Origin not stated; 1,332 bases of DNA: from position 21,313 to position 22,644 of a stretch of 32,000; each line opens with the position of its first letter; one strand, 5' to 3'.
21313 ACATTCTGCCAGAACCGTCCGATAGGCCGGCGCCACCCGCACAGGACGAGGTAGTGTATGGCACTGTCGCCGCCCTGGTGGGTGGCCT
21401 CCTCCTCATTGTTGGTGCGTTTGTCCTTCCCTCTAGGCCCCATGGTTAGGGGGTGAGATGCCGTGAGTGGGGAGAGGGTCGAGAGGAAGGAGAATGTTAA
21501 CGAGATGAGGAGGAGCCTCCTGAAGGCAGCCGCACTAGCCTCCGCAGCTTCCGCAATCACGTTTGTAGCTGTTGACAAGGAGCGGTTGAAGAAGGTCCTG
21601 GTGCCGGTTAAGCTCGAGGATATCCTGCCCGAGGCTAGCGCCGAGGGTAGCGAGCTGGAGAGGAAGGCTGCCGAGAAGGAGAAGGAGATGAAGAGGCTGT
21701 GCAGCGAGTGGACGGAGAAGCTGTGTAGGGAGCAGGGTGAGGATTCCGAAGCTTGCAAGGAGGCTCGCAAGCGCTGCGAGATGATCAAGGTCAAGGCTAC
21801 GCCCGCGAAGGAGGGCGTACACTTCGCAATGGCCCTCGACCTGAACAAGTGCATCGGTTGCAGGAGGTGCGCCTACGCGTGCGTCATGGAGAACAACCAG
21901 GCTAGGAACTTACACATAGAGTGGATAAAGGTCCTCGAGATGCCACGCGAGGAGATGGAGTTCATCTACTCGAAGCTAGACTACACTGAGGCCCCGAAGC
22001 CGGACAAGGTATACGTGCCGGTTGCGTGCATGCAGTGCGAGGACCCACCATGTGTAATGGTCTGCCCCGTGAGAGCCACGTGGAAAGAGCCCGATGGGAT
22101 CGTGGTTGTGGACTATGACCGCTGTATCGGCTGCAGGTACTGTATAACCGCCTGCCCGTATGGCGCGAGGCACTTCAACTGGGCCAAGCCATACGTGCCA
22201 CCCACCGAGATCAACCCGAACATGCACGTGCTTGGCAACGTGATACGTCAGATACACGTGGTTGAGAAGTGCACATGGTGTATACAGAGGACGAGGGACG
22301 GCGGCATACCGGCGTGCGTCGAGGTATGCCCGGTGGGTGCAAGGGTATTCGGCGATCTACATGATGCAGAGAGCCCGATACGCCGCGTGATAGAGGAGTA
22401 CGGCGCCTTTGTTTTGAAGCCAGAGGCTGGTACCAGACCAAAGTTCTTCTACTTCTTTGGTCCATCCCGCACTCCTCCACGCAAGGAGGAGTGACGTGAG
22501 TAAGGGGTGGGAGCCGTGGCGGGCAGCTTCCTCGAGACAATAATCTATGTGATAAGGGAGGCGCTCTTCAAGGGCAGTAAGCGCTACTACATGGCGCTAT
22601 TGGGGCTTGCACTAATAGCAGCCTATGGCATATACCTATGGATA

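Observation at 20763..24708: Four-gene cytochrome c / FeS / NrfD / cytochrome c module with no catalytic subunit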

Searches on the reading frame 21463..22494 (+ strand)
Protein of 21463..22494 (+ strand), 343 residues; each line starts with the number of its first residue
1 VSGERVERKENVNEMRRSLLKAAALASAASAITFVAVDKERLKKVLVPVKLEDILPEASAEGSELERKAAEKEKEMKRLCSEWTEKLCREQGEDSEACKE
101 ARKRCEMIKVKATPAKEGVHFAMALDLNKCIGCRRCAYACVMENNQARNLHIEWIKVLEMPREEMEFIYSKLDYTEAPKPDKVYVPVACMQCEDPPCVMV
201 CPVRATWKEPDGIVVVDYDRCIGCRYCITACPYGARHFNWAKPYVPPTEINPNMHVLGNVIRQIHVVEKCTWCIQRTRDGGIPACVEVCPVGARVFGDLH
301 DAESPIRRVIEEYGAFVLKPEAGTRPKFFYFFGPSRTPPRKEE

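Call 3: search_protein_families(library=pfam, proteins=[window:21463-22494:+], max_evalue=0.01)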
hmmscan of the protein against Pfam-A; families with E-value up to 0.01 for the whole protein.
window:21463-22494:+ (343 aa): 13 families
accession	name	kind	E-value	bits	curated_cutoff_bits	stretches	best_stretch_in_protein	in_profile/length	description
PF13247.11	Fer4_11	-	4e-18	65.9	26.2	2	183-242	4-65/100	4Fe-4S dicluster domain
PF12838.12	Fer4_7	-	2.5e-13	50.7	27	3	189-235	2-52/52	4Fe-4S dicluster domain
PF00037.32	Fer4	-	4.1e-13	49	21.1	2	214-235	1-22/24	4Fe-4S binding domain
PF13187.11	Fer4_9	-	5.2e-12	46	27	2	220-292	1-50/52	4Fe-4S dicluster domain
PF12837.12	Fer4_6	-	1.3e-11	44.3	25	2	213-235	1-23/24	4Fe-4S binding domain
PF12797.12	Fer4_2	-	4e-11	42.5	24.5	2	213-233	2-22/22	4Fe-4S binding domain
PF13237.11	Fer4_10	-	7.6e-10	39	25.5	2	214-290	2-53/53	4Fe-4S dicluster domain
PF25160.1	LdpA_Fe-S-bd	-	1.4e-06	28.4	27.6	1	192-234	5-41/49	LdpA Fe-S cluster-binding domain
PF13183.11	Fer4_8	-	7.4e-06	26.9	27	1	219-292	3-67/68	4Fe-4S dicluster domain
PF14697.11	Fer4_21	-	5.8e-05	23.6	35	1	188-233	7-53/59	4Fe-4S dicluster domain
PF13534.11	Fer4_17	-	6.4e-05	23.9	22.2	1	220-274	1-50/61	4Fe-4S dicluster domain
PF12798.12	Fer4_3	-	0.00033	21.7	27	0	221-235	1-15/15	4Fe-4S binding domain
PF12800.12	Fer4_4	-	0.0035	18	24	1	219-234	2-17/17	4Fe-4S binding domain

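Call 4: search_protein_families(library=ncbifam, proteins=[window:21463-22494:+], max_evalue=0.01)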
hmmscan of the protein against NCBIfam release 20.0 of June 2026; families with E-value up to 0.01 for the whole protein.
window:21463-22494:+ (343 aa): 56 families (the best 25 are shown)
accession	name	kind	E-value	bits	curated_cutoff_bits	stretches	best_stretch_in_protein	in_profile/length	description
NF045797.1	DsrO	equivalog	5e-57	193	200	1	105-331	28-234/235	sulfate reduction electron transfer complex DsrMKJOP subunit DsrO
NF041715.1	arsenate_red_ArrB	equivalog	2.8e-45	154.7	450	2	120-244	2-112/233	arsenate respiratory reductase iron-sulfur subunit ArrB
NF011569.0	PRK14993.1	equivalog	3.2e-45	154.5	416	2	118-239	41-150/244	tetrathionate reductase subunit TtrB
NF041782.1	mnquin_red_QrcC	equivalog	1e-42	146.4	400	1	121-331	1-225/239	menaquinone reductase iron-sulfur cluster-binding subunit QrcC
TIGR03149.1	cyt_nit_nrfC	equivalog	1.1e-34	119.8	377.6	2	107-240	25-146/225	cytochrome c nitrite reductase Fe-S protein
NF045715.1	sulf_resp_HmcB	equivalog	1.1e-31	110.1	420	2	122-246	38-164/307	sulfate respiration complex iron-sulfur protein HmcB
TIGR03478.1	DMSO_red_II_bet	subfamily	3.5e-31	108.3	480.7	3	176-240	118-183/321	DMSO reductase family type II enzyme, iron-sulfur subunit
TIGR02951.1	DMSO_dmsB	equivalog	8e-31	107.3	214.1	2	124-241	5-117/161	DMSO/selenate family reductase complex B subunit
NF008134.0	PRK10882.1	equivalog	5.1e-30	104.6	263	2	119-243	37-168/329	hydrogenase 2 operon protein HybA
NF038355.1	FDH3_beta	equivalog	4.2e-25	88.8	240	1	124-304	6-169/180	formate dehydrogenase FDH3 subunit beta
NF042979.1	EthbenzDh_ebdB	equivalog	6.8e-24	84.4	740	2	177-240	141-205/354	ethylbenzene dehydrogenase subunit beta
TIGR01582.1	FDH-beta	equivalog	8.8e-24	84.1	334.7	2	112-236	12-141/283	formate dehydrogenase subunit beta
NF007658.0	PRK10330.1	equivalog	2.8e-19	69.3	260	1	125-295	7-153/181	electron transport protein HydN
NF007382.0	PRK09898.1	equivalog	3.7e-19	69.1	213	1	125-235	63-170/208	ferredoxin-like protein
NF009408.0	PRK12769.1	equivalog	1.8e-16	59.5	1003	1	122-293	5-141/659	formate-dependent uric acid utilization protein AegA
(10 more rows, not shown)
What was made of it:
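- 21463..22494 (+): Pyrfu_1103: Tat-exported NrfC/PsrB/DsrO-type protein with four [4Fe-4S] binding motifs and an archaeal-specific Cys4 N-terminal insert. Best NCBIfam model is DsrO at 193 bits against a cutoff of 200 (call 4).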

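Call 27: search_solved_structures(query=window:21463-22494:+, max_evalue=1e-10)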
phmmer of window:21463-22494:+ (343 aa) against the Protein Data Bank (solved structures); distinct sequences matched with E-value up to 1e-10: 19.
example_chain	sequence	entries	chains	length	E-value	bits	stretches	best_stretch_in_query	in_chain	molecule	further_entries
2vpw_B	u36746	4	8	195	4.4e-40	140.7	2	120-239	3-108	NRFC PROTEIN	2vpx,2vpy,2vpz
6cz7_B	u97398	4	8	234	1.5e-38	135.7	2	121-244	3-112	4Fe-4S ferredoxin, iron-sulfur binding domain protein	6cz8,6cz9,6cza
6f0k_B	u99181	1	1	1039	9.4e-32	113.3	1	121-331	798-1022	Fe-S-cluster-containing hydrogenase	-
8k9e_B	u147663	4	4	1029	5.2e-29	104.3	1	121-284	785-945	Fe-S-cluster-containing hydrogenase components 1-like protein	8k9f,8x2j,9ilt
6btm_B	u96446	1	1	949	1.1e-27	100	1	178-331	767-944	Alternative Complex III subunit B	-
6lod_B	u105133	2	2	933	5.6e-26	94.4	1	116-331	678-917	Fe-S-cluster-containing hydrogenase components 1-like protein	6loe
2ivf_B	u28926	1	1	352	4.7e-23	84.7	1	178-240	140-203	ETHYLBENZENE DEHYDROGENASE BETA-SUBUNIT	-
4ydd_B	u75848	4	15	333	4.4e-21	78.3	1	176-331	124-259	DMSO reductase family type II enzyme, iron-sulfur subunit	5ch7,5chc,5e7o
9vap_B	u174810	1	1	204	3.9e-19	71.9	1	125-303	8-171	4Fe-4S dicluster domain-containing protein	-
1kqf_B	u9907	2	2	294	6.8e-19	71.1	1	121-239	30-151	FORMATE DEHYDROGENASE, NITRATE-INDUCIBLE, IRON-SULFUR SUBUNIT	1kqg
7qv7_A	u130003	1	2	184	6.9e-18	67.8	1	184-297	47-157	Hydrogen dependent carbon dioxide reductase subunit HycB3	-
1q16_B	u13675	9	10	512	1.9e-17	66.3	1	171-241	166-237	Respiratory nitrate reductase 1 beta chain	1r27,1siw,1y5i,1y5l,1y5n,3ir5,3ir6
1y4z_B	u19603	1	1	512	8.5e-17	64.2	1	171-241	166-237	Respiratory nitrate reductase 1 beta chain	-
3egw_B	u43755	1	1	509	1.5e-16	63.4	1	171-241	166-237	Respiratory nitrate reductase 1 beta chain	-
4v4c_B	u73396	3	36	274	3.8e-16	62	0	121-239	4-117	Pyrogallol hydroxytransferase small subunit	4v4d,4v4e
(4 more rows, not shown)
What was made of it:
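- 21463..22494 (+): Best PDB sequence match is PsrB 2vpw_B at 4e-40; it also matches the C-terminal part of ActB (call 27).
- Closest known: Alternative complex III. Same: The FeS subunit aligns with the C-terminal FeS part of ActB (call 27).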
